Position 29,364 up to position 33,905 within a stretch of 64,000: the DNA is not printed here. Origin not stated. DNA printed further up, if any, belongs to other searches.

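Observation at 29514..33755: Mosaic GC composition inside one 4.2-kb lipoprotein gene: the central FN3-repeat region is about 50% GC in a 68% GC genome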

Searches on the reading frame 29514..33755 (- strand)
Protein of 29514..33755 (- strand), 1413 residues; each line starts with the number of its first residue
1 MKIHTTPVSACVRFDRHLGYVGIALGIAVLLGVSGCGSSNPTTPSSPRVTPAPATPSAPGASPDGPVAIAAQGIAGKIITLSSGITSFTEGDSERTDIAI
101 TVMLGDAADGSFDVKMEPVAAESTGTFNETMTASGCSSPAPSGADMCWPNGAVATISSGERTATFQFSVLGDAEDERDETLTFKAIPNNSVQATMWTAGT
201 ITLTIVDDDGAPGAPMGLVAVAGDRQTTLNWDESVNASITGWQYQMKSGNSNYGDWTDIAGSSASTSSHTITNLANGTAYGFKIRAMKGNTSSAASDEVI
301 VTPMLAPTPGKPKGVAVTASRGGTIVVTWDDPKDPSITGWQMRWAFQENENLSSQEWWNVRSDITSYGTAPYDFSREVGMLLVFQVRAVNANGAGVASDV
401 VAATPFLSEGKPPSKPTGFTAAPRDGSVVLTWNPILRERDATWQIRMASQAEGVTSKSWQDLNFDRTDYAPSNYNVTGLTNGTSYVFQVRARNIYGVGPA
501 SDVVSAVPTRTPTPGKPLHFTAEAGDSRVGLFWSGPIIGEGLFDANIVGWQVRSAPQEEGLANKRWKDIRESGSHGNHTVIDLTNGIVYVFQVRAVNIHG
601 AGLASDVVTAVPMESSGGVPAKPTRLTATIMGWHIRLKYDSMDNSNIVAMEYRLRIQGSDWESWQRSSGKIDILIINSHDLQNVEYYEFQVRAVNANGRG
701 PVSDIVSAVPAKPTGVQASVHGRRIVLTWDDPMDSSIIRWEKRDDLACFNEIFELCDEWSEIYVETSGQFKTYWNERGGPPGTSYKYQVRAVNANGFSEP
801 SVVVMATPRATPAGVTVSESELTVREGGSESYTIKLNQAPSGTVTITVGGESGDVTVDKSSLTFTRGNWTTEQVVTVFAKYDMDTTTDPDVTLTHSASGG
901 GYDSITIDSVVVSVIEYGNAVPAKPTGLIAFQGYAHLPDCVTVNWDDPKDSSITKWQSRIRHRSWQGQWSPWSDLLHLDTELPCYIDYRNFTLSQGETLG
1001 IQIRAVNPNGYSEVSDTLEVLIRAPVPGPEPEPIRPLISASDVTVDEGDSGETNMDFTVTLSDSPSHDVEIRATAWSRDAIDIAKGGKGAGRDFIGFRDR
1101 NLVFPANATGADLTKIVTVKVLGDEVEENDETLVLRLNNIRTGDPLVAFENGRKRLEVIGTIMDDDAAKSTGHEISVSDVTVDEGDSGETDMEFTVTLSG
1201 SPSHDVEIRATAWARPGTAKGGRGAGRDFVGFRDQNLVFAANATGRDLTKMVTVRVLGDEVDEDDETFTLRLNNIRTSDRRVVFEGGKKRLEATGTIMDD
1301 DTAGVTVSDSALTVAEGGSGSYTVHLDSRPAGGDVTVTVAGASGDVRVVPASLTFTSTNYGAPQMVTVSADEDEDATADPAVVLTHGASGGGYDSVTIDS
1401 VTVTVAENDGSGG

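Call 5: search_protein_families(library=pfam, proteins=[window:29514-33755:-], max_evalue=0.01)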
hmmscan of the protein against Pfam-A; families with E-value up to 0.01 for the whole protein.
window:29514-33755:- (1413 aa): 7 families
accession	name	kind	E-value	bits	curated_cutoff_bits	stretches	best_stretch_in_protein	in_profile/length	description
PF00041.27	fn3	-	6.9e-38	129.2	25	4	414-505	1-82/84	Fibronectin type III domain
PF25059.1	FN3_DSCAM-DSCAML_C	-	4.7e-12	46.5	39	0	563-604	32-73/89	DSCAM/DSCAML C-terminal Fn3-like domain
PF03160.20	Calx-beta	-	3.4e-11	43.6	27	1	1178-1301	13-119/119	Calx-beta domain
PF16656.11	Pur_ac_phosph_N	-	0.00023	22.1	30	1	425-501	12-86/93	Purple acid Phosphatase, N-terminal domain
PF25788.1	Ig_Rha78A_N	-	0.0011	19.7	27.4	0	641-705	26-96/105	Rha78A-like, N-terminal immunoglobulin domain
PF24489.1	Ig_J_second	-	0.0032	17.9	27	0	477-497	63-83/105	Tip attachment protein J second Ig-like domain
PF20579.4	LapA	-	0.0083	16.9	27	0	1301-1406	1-95/99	LapA domain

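Call 6: search_protein_families(library=ncbifam, proteins=[window:29514-33755:-], max_evalue=0.01)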
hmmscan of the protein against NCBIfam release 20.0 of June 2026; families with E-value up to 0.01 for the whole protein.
window:29514-33755:- (1413 aa): 1 family
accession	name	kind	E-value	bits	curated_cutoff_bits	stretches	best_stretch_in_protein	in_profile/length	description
TIGR00845.1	caca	equivalog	2.8e-10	38.7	679.85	1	1217-1327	433-546/921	sodium/calcium exchanger 1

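Call 8: find_encoding_contigs(protein=window:29514-33755:-, flank=3000, max_places=6)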
Protein window:29514-33755:- (1413 aa): no gene with exactly this product is on record in the collection.
